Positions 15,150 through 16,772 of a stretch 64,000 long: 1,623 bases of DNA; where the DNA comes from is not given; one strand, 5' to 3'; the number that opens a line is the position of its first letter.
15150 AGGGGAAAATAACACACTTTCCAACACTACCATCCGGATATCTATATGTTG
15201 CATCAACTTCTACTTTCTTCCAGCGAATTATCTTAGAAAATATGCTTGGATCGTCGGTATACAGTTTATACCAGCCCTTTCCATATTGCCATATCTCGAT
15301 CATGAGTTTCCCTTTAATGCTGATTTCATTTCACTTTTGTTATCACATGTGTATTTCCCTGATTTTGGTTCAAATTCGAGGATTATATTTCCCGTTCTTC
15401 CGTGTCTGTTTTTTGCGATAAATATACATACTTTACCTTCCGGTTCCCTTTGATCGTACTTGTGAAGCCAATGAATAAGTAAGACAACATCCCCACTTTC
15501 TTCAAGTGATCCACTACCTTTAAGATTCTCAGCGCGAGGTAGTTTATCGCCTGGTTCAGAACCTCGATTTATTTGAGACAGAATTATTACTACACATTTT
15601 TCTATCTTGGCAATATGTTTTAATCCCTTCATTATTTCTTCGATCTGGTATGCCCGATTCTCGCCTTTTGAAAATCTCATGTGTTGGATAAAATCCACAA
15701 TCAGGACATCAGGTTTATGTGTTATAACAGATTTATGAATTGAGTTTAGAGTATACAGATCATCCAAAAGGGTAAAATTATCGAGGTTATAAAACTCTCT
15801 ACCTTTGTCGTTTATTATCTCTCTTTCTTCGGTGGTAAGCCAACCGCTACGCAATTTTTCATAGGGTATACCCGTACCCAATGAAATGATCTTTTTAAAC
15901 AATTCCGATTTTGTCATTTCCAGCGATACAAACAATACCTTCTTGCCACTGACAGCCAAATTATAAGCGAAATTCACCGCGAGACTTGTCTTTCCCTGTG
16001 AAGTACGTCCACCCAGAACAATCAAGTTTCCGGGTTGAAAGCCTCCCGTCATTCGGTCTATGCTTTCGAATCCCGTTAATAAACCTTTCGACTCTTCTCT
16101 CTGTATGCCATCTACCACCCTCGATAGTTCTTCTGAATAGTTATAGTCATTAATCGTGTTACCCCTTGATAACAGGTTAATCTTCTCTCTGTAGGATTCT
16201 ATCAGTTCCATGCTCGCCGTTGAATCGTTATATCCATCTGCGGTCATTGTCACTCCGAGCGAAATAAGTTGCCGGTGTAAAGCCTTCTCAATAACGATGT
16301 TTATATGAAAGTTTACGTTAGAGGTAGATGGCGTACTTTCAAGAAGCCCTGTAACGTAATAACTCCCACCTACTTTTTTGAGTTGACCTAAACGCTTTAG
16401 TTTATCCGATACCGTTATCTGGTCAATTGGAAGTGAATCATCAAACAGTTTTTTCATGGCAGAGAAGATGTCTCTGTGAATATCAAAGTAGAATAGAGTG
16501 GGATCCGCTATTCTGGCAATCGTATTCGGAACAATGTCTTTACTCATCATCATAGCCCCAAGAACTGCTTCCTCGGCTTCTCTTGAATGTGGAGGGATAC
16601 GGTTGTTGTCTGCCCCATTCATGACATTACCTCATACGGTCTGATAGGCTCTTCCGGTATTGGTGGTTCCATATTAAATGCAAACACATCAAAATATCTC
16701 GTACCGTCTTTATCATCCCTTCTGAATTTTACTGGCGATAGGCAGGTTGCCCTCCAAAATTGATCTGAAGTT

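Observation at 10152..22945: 12.7-kb integrative, self-replicating element in tRNA-Leu(CAA) bounded by an exact 26-bp direct repeat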

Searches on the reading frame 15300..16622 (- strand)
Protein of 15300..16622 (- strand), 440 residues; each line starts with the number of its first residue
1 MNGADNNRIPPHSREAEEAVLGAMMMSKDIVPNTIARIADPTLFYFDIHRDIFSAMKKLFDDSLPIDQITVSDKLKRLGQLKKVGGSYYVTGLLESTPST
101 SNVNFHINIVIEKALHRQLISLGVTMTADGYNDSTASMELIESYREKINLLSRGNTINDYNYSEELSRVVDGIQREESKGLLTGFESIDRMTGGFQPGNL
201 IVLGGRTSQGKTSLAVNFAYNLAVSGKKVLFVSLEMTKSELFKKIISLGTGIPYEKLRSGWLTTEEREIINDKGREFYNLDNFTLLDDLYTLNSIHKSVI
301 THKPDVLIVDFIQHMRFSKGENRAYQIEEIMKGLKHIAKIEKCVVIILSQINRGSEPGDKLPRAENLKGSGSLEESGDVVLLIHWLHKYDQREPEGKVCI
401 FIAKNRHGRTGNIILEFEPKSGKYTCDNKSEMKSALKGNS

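Call 7: search_protein_families(library=pfam, proteins=[window:15300-16622:-], max_evalue=0.01)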
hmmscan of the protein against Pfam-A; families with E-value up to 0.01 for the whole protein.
window:15300-16622:- (440 aa): 7 families
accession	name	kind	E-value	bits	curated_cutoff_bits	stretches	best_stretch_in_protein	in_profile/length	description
PF03796.21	DnaB_C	-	3.4e-55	187.6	27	1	180-424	1-253/255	DnaB-like helicase C terminal domain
PF00772.26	DnaB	-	8.3e-28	96.9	23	1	10-112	2-103/103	DnaB-like helicase N terminal domain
PF06745.19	ATPase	-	1.4e-13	51.2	26.6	1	183-356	3-169/231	KaiC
PF13481.12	AAA_25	-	8.7e-10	39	27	1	190-352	24-191/195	AAA domain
PF01656.29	CbiA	-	0.0005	20.5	25.4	1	201-288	2-54/125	CobQ/CobB/MinD/ParA nucleotide binding domain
PF01695.23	IstB_IS21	-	0.0022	18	24.1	0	199-235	94-129/238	IstB-like ATP binding protein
PF13614.12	AAA_31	-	0.0093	16.4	27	0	210-236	14-40/177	AAA domain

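Call 9: search_protein_families(library=phrogs, proteins=[window:15300-16622:-], max_evalue=0.01)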
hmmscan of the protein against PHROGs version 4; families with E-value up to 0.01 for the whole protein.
window:15300-16622:- (440 aa): 14 families
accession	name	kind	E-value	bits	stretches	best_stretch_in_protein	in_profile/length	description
phrog_19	-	DNA, RNA and nucleotide metabolism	3.6e-90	304.6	1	5-423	152-577/621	DnaB-like replicative helicase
phrog_239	-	DNA, RNA and nucleotide metabolism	3.6e-35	123.1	1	174-425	334-597/801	DNA primase/helicase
phrog_243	-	DNA, RNA and nucleotide metabolism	6.4e-33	114.9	1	176-422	15-263/273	DnaB-like replicative helicase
phrog_11530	-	unknown function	8.3e-21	75.7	1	298-430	25-160/184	-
phrog_5482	-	unknown function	1.6e-13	51.1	1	169-432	18-304/341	-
phrog_23150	-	unknown function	2.1e-08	35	1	16-219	11-215/217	-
phrog_19720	-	unknown function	5.9e-05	23.8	1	204-344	6-129/213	-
phrog_6891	-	other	0.00012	22.8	1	195-357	39-163/310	ATPase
phrog_3123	-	unknown function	0.00042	20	1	225-373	378-526/583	-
phrog_26214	-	unknown function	0.00048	19.8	0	184-238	40-94/420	-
phrog_50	-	DNA, RNA and nucleotide metabolism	0.0012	19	1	196-236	367-407/570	DnaC-like helicase loader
phrog_19347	-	unknown function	0.0014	19.9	1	380-419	34-71/79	-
phrog_164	-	DNA, RNA and nucleotide metabolism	0.0038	17.3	1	210-232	237-259/500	ParA-like partition protein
phrog_97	-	other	0.0041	17.4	1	175-239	44-116/506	UvsX-like recombinase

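Call 22: find_encoding_contigs(protein=window:15300-16622:-, flank=10000, max_places=10)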
Protein window:15300-16622:- (440 aa): no gene with exactly this product is on record in the collection.

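Call 35: find_related_loci(query=window:15300-16622:-, collection=viral_contigs, flank=10000)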
Query window:15300-16622:- (440 aa) in viral_contigs; peptide patterns used: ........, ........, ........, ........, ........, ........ (x = any residue, [..] = any of these).
3 stretches matched a pattern, but none encodes a relative of the query by tblastn (E <= 1e-3).

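Call 66: search_dna_similar(query=window:15300-16622:-, collection=phages, mode=protein, max_evalue=1e-10, max_rows=10)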
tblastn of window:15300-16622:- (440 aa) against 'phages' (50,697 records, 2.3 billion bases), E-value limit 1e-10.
Records with a match: 1404; places in all: 1406; records where one place covers at least 80% of the query: 1069.
Best place of each record, by identity: <60% 1404.
By first word of the organism name: Mycobacterium 290; Staphylococcus 122; Acinetobacter 111; Escherichia 96; Salmonella 80; Pseudomonas 80; Paenibacillus 68; Bacteriophage 59; Erwinia 51; Bacillus 43; and 92 more.
By host as written in the record: Mycobacterium smegmatis mc2 155 195; - 145; Acinetobacter baumannii 52; Mycobacterium smegmatis mc#155 48; Escherichia coli 43; Erwinia amylovora 39; Pseudomonas aeruginosa 37; Paenibacillus larvae 37; and 390 more.
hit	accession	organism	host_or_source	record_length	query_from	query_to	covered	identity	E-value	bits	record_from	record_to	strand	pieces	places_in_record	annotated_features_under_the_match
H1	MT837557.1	Bacteriophage sp.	human fecal samples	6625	9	435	97%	32.4%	5e-54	199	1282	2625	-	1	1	record has no annotation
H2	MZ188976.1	Cronobacter phage JK004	Cronobacter sakazakii ATCC 29544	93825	8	425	95%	32.1%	3e-46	177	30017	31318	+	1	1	hypothetical protein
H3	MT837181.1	Bacteriophage sp.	human fecal samples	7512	5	425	96%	31.8%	1e-57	210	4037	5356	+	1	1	record has no annotation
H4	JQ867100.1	Marinomonas phage P12026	Marinomonas sp. IMCC12026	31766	12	425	94%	32.1%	2e-44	172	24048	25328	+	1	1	replicative DNA helicase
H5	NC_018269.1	Marinomonas phage P12026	Marinomonas sp. IMCC12026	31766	12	425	94%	32.1%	2e-44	172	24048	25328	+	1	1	DnaB-like replicative helicase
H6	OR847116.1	Listeria phage LM 4-11-1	Listeria monocytogenes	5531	5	424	95%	31.6%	2e-50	189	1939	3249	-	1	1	record has no annotation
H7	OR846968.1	Listeria phage LM 4-11-1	Listeria monocytogenes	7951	5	424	95%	31.6%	2e-50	189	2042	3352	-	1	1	record has no annotation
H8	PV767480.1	Rossellomorea phage phiT1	Rossellomorea aquimaris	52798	11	417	93%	32.6%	7e-57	208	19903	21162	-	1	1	replicative DNA helicase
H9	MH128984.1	Burkholderia phage vB_BmuP_KL4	-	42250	1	417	95%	31.7%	2e-46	177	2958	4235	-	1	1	replicative DNA helicase | replication protein O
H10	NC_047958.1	Burkholderia phage vB_BmuP_KL4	-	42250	1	417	95%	31.7%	2e-46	177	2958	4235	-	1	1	DnaB-like replicative helicase | replication initiation O-like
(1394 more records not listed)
